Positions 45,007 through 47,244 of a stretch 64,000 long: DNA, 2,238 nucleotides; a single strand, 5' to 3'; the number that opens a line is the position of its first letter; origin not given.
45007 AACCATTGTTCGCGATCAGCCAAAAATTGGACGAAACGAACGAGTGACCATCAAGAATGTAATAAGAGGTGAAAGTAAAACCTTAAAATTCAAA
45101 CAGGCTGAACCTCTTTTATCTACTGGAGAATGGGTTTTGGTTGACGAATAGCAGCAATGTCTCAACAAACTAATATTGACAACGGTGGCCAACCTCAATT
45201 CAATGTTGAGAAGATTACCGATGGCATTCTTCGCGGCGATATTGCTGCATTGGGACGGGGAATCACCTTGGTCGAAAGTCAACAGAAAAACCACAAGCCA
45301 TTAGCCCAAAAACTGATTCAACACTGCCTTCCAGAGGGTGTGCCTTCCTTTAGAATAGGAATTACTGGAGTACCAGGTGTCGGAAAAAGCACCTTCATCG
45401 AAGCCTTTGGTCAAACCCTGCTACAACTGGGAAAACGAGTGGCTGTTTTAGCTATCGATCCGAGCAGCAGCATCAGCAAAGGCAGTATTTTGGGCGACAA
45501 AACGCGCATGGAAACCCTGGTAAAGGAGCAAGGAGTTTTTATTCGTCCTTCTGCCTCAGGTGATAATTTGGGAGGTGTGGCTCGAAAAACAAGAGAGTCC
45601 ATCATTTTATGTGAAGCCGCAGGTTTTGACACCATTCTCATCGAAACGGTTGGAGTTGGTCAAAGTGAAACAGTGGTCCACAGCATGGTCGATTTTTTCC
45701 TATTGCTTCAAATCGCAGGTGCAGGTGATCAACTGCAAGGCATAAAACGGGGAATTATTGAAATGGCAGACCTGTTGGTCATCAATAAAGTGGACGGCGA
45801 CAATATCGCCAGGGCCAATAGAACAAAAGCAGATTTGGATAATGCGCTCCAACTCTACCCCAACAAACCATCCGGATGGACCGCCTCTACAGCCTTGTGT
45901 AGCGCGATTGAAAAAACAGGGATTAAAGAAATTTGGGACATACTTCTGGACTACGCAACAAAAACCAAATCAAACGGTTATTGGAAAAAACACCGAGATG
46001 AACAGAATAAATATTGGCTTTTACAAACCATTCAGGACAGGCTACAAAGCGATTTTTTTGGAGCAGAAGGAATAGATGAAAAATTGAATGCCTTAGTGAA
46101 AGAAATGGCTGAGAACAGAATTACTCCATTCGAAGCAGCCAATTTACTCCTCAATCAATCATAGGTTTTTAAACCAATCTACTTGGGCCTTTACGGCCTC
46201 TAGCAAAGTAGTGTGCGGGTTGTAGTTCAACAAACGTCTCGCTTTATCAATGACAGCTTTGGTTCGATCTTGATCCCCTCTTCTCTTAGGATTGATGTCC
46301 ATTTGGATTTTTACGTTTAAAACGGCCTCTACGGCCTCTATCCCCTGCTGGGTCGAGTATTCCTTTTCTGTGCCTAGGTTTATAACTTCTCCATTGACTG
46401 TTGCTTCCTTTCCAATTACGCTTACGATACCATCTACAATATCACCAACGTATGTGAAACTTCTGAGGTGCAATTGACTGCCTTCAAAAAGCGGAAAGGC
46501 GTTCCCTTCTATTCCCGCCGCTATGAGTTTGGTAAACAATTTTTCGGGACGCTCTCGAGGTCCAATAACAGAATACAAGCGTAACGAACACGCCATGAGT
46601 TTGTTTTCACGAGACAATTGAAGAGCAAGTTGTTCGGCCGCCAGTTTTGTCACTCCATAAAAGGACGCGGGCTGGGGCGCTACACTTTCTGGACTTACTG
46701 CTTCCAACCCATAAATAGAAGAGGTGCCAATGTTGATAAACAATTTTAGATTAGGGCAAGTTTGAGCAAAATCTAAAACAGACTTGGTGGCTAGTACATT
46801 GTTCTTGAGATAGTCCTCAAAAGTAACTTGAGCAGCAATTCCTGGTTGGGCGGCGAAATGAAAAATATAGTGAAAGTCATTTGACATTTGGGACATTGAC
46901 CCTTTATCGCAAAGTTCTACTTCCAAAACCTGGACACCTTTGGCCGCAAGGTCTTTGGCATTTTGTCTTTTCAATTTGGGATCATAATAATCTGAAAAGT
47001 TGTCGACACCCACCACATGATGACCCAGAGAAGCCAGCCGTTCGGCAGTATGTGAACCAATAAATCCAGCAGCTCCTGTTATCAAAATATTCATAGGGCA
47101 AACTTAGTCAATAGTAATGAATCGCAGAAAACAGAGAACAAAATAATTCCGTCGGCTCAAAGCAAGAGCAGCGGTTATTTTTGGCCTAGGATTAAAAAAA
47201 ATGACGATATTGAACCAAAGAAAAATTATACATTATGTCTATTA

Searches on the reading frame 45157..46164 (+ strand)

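Call 49: search_protein_families(library=pfam, proteins=[window:45157-46164:+], max_evalue=0.00001)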
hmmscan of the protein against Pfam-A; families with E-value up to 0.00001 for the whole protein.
window:45157-46164:+ (335 aa): 3 families
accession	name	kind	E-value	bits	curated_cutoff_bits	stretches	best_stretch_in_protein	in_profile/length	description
PF03308.22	MeaB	-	1.4e-98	329.7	23.1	1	32-302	1-270/273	Methylmalonyl Co-A mutase-associated GTPase MeaB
PF02492.25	cobW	-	1.5e-06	28.3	20.7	0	67-218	3-159/180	CobW/HypB/UreG, nucleotide-binding domain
PF01656.29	CbiA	-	9.1e-06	26.1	25.4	0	74-219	9-90/125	CobQ/CobB/MinD/ParA nucleotide binding domain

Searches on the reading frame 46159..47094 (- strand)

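Call 49: search_protein_families(library=pfam, proteins=[window:46159-47094:-], max_evalue=0.00001)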
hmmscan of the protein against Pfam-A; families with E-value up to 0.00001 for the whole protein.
window:46159-47094:- (311 aa): 6 families
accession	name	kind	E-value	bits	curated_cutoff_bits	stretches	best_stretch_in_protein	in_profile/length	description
PF01370.27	Epimerase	-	1.8e-45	155.6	20.9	1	3-241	1-240/240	NAD dependent epimerase/dehydratase family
PF16363.11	GDP_Man_Dehyd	-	1.1e-41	143.9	27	1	4-302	1-330/332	GDP-mannose 4,6 dehydratase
PF01073.25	3Beta_HSD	-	9.5e-14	51.5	22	1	4-224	1-226/280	3-beta hydroxysteroid dehydrogenase/isomerase family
PF07993.18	NAD_binding_4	-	1.7e-11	44.2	20.1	1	66-178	81-209/258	Male sterility protein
PF02719.21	Polysacc_synt_2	-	7.5e-11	42.2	20.2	1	3-194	1-189/293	Polysaccharide biosynthesis protein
PF04321.23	RmlD_sub_bind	-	2.2e-06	27.4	27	1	1-162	1-141/287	RmlD substrate binding domain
